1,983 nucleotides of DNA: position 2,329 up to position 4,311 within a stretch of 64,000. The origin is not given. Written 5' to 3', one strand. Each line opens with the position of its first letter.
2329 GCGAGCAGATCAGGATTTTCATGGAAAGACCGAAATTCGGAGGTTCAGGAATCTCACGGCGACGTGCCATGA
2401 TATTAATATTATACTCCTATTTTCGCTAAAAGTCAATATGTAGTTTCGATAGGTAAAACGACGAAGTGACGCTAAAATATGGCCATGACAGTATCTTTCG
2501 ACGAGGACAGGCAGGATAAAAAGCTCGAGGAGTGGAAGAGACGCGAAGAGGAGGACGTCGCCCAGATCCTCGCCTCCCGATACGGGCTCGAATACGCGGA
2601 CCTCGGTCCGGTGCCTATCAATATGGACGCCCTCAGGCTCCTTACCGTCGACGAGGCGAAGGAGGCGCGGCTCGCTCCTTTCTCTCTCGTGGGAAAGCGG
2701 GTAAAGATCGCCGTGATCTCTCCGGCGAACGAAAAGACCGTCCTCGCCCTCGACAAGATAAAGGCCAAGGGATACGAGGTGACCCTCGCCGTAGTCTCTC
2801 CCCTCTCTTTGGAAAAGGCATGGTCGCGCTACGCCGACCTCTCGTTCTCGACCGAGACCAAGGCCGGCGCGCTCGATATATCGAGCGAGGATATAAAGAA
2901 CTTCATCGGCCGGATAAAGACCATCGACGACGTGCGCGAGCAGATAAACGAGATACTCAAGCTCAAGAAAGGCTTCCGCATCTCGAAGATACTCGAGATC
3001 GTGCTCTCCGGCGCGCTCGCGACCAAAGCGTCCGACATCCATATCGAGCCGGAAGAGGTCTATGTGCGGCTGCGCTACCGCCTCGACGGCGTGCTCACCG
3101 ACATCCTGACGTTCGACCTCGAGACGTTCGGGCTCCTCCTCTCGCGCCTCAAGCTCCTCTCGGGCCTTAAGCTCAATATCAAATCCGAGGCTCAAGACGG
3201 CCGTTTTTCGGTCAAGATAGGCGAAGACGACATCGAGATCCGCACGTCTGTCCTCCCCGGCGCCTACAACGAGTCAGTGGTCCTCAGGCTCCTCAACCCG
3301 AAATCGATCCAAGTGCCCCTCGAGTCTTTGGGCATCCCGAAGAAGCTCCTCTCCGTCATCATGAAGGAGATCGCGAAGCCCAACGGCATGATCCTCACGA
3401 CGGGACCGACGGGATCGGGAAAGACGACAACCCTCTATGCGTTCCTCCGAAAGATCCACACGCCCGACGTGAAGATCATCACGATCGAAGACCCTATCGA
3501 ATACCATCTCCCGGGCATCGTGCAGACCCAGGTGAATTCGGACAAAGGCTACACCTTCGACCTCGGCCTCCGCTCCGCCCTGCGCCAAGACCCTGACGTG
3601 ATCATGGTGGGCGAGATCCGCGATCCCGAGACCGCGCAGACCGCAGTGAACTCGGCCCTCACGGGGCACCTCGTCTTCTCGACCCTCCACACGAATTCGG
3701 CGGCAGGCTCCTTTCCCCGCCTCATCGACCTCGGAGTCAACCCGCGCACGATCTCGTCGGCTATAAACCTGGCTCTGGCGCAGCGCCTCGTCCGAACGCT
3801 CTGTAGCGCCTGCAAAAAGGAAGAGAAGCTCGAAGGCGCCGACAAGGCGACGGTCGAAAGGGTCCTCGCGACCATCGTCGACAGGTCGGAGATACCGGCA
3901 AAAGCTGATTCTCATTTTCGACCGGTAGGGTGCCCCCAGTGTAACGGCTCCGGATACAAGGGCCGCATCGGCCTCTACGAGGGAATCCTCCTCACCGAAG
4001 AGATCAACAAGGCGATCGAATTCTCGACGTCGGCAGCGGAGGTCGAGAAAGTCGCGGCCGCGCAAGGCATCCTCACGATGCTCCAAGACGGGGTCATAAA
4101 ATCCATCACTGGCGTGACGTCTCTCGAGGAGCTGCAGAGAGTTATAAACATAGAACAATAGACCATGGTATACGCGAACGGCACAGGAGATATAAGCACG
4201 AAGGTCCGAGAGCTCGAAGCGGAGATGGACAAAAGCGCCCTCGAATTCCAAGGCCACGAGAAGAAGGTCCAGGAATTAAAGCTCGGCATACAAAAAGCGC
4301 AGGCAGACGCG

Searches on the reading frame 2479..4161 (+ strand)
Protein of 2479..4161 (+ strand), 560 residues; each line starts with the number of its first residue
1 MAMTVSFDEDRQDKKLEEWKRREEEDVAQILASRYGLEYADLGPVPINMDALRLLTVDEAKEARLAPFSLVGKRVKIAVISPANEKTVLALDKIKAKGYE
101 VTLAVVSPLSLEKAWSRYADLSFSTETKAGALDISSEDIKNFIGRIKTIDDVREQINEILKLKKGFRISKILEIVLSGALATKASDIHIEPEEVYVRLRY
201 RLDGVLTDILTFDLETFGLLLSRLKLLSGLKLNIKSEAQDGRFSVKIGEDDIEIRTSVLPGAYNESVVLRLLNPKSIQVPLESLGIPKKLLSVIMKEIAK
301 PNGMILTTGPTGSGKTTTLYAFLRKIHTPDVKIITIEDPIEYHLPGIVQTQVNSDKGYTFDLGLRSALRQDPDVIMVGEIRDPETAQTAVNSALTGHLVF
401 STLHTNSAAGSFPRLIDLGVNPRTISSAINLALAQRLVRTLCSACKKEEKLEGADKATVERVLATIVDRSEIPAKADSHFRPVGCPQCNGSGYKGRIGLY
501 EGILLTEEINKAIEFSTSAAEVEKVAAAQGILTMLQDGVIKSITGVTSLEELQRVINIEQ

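Call 38: search_protein_families(library=pfam, proteins=[window:2479-4161:+], max_evalue=0.0001)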
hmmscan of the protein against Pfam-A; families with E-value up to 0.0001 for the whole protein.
window:2479-4161:+ (560 aa): 2 families
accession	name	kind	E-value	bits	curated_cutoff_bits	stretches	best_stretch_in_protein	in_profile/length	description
PF00437.27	T2SSE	-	3.6e-116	388.3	24.9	1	168-554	8-370/370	Type II/IV secretion system protein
PF05157.20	MshEN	-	5.4e-09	36.3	23.1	1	35-120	1-85/90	MshEN domain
